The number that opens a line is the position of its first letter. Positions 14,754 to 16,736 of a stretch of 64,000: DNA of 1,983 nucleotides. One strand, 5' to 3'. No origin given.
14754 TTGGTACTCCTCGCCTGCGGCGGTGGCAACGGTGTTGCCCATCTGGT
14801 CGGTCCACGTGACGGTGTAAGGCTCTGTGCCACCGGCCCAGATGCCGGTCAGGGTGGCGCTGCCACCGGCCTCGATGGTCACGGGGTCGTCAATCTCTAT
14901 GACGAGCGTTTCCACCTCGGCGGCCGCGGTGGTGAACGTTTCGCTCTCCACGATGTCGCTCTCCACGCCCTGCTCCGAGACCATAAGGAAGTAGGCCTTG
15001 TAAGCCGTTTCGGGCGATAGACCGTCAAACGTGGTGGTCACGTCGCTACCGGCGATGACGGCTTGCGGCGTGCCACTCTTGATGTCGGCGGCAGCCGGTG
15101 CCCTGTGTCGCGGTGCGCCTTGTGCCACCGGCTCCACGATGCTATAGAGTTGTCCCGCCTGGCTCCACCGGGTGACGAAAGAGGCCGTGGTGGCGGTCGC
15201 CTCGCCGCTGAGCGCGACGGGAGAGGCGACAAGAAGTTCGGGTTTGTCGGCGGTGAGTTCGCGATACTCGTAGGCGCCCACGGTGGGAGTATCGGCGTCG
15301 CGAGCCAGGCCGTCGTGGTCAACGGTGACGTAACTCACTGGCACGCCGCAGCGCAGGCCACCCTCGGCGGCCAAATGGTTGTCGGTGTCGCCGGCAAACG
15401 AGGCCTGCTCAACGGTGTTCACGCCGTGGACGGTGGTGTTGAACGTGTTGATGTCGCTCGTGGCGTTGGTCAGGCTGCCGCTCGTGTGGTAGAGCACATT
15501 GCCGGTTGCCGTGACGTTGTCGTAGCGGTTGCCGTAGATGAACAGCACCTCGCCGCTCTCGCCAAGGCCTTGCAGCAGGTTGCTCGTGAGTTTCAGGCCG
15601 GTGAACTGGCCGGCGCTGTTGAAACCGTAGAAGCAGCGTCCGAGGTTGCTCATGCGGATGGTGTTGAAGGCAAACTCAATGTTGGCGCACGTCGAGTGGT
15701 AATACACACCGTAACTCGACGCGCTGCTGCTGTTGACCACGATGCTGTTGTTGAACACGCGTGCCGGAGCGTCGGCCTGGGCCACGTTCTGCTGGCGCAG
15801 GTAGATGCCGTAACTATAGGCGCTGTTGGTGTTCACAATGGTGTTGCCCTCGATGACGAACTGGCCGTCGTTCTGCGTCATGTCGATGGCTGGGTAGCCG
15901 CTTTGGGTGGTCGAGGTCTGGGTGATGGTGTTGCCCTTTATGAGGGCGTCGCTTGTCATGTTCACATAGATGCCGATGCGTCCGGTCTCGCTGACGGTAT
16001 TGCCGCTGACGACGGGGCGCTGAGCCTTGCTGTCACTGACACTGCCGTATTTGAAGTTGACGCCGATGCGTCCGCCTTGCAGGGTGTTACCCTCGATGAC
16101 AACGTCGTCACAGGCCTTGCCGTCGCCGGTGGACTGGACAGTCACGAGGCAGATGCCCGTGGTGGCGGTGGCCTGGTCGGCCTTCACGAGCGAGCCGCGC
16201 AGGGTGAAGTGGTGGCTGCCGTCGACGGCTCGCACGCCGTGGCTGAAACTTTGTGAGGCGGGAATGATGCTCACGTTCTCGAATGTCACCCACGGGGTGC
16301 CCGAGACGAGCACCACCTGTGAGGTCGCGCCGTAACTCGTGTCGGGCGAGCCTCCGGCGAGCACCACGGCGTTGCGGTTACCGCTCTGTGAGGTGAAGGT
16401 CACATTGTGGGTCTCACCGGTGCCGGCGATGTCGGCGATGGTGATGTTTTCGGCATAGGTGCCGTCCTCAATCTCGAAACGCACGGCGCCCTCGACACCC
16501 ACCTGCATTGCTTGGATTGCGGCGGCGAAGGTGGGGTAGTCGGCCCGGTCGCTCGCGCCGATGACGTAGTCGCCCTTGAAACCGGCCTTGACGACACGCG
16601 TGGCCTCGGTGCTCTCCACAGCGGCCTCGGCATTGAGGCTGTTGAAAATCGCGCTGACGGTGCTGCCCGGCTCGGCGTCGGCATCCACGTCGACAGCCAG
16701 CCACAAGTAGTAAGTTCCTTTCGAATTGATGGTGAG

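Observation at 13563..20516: Giant 2146-aa T9SS-tailed multidomain protein with a BtuH-like module under its own cobalamin riboswitch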

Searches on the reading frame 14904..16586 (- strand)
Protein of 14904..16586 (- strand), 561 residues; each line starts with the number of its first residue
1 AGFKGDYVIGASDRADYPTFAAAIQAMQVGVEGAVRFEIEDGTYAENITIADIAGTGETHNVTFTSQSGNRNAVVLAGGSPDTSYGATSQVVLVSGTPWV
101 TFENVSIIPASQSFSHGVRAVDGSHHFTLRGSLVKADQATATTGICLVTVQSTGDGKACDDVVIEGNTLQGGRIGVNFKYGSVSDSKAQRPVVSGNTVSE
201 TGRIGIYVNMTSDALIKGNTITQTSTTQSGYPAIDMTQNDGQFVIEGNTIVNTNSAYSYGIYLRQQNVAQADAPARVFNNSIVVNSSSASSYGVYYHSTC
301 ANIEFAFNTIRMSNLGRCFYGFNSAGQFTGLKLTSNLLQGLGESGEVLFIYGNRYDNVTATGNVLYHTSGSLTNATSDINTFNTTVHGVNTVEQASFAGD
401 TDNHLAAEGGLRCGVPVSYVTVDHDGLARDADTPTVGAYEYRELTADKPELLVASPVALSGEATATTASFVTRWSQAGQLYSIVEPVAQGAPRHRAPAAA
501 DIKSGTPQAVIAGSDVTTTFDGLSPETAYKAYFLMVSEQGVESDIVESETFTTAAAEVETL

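Call 66: search_solved_structures(query=A4, max_evalue=1)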
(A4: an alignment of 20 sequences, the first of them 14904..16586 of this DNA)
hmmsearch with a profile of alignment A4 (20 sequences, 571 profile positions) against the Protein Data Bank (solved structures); distinct sequences matched with E-value up to 1: 1.
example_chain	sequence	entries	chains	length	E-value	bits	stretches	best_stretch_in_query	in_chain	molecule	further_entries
8th8_G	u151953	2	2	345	0.13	13.9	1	297-379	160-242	Kinase domain protein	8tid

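Call 76: predict_structure(alignment_id=A4)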
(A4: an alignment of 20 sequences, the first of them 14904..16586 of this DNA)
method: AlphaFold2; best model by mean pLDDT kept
length: 561 residues; sequences in the alignment: 20
mean_pLDDT: 90.1   pTM: 0.87
mean pLDDT of the five models: 90.1, 89.9, 88.8, 88.0, 87.7
residues with pLDDT >= 90: 377; 70-90: 155; 50-70: 26; < 50: 3
segments of 3 or more residues with pLDDT < 50: none
pLDDT, mean of each block of 10 residues (from residue 1): 92 96 96 97 95 95 95 92 87 96 96 94 93 91 88 80 96 91 65 95 92 96 74 92 97 85 94 97 89 92 97 91 78 97 88 86 93 89 89 92 90 95 94 96 85 84 87 89 84 74 89 85 93 92 94 79 41
secondary structure, 60 per line:
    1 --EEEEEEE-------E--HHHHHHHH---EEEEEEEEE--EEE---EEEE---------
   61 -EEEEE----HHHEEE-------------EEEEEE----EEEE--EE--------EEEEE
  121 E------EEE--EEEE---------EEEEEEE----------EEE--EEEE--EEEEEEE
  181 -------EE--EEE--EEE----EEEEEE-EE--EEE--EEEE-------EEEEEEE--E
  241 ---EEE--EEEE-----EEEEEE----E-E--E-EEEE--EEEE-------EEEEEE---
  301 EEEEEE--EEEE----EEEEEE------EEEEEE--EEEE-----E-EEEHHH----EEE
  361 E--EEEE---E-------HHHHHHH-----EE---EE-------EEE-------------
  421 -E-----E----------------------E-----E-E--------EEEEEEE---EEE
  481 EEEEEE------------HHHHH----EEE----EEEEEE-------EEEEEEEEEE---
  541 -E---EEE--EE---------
elements in order: E3-9 H20-27 E31-39 E42-44 E48-51 E62-66 E74-76 E90-95 E100-103 E116-121 E128-130 E133-136 E146-152 E163-165 E168-171 E174-180 E192-194 E197-199 E204-209 E215-217 E220-223 E231-237 E244-246 E249-252 E258-263 E275-278 E281-284 E292-297 E301-306 E309-312 E317-322 E329-334 E337-340 E348-350 E358-361 E364-367 H379-385 E405-407 E468-474 E478-486 H499-503 E508-510 E515-520 E528-537 E546-548

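Call 79: fold_search(model_id=the predicted structure, library=pdb)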
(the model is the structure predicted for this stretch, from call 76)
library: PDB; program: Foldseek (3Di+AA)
matches with E <= 10: 1655; with E <= 0.001: 17
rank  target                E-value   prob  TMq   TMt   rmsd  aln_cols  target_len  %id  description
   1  7v6m_A                2.5e-09  1.00  0.46  0.45  10.1       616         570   13  Crystal structure of lacto-N-biosidase TnX from Tynzenella nexilis, lacto-N-biose complex (released 2022-02-09)
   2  5gqc_D                1.4e-08  1.00  0.52  0.50   7.2       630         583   13  Crystal structure of lacto-N-biosidase LnbX from Bifidobacterium longum subsp. longum, ligand-free form (released 2017-04-19)
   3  5gqc_A                1.5e-08  1.00  0.52  0.50   6.6       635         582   13  Crystal structure of lacto-N-biosidase LnbX from Bifidobacterium longum subsp. longum, ligand-free form (released 2017-04-19)
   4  6kqs_A                5.8e-07  1.00  0.39  0.36   7.7       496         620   13  Crystal Structure of GH136 lacto-N-biosidase from Eubacterium ramulus - selenomethionine derivative (released 2020-06-10)
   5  8wm1_A                8.8e-07  1.00  0.26  0.30  22.1       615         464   12  DHS dehydratase (released 2024-10-02)
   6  6kqt_A                1.2e-05  1.00  0.40  0.37   7.5       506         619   11  Crystal Structure of GH136 lacto-N-biosidase from Eubacterium ramulus - native protein (released 2020-06-10)
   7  5w6p_A                8.3e-05  1.00  0.27  0.23  24.0       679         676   10  Crystal structure of Bacteriophage CBA120 tailspike protein 2 enzymatically active domain (TSP2dN, orf211) (released 2018-10-24)
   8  6w4q_E                1.2e-04  1.00  0.29  0.22  22.7       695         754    9  Crystal structure of full-length tailspike protein 2 (TSP2, ORF211) ) from Escherichia coli O157:H7 bacteriophage CAB1 (released 2021-01-20)
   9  6w4q_D                1.9e-04  0.99  0.29  0.22  23.9       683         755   11  Crystal structure of full-length tailspike protein 2 (TSP2, ORF211) ) from Escherichia coli O157:H7 bacteriophage CAB1 (released 2021-01-20)
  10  5c1c                  2.9e-04  1.00  0.29  0.51   9.6       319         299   17  Crystal Structure of the Pectin Methylesterase from Aspergillus niger in Deglycosylated Form (released 2015-07-01)
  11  9k4a_A                3.1e-04  0.97  0.25  0.21  26.1       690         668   11  Cryo-EM structure of depolymerase S2-4 from Klebsiella phage K64-1 (released 2026-03-25)
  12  1xg2_A                3.2e-04  1.00  0.27  0.45   9.2       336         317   13  Crystal structure of the complex between pectin methylesterase and its inhibitor protein (released 2005-03-22)
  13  2pyh_B                4.2e-04  1.00  0.37  0.52   8.7       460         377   13  Azotobacter vinelandii Mannuronan C-5 epimerase AlgE4 A-module complexed with mannuronan trisaccharide (released 2008-05-27)
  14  1qjv_A                5.5e-04  1.00  0.28  0.43  10.1       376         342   11  Pectin methylesterase PemA from Erwinia chrysanthemi (released 2000-07-14)
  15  5w6p_D                6.6e-04  1.00  0.33  0.28  23.8       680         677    9  Crystal structure of Bacteriophage CBA120 tailspike protein 2 enzymatically active domain (TSP2dN, orf211) (released 2018-10-24)
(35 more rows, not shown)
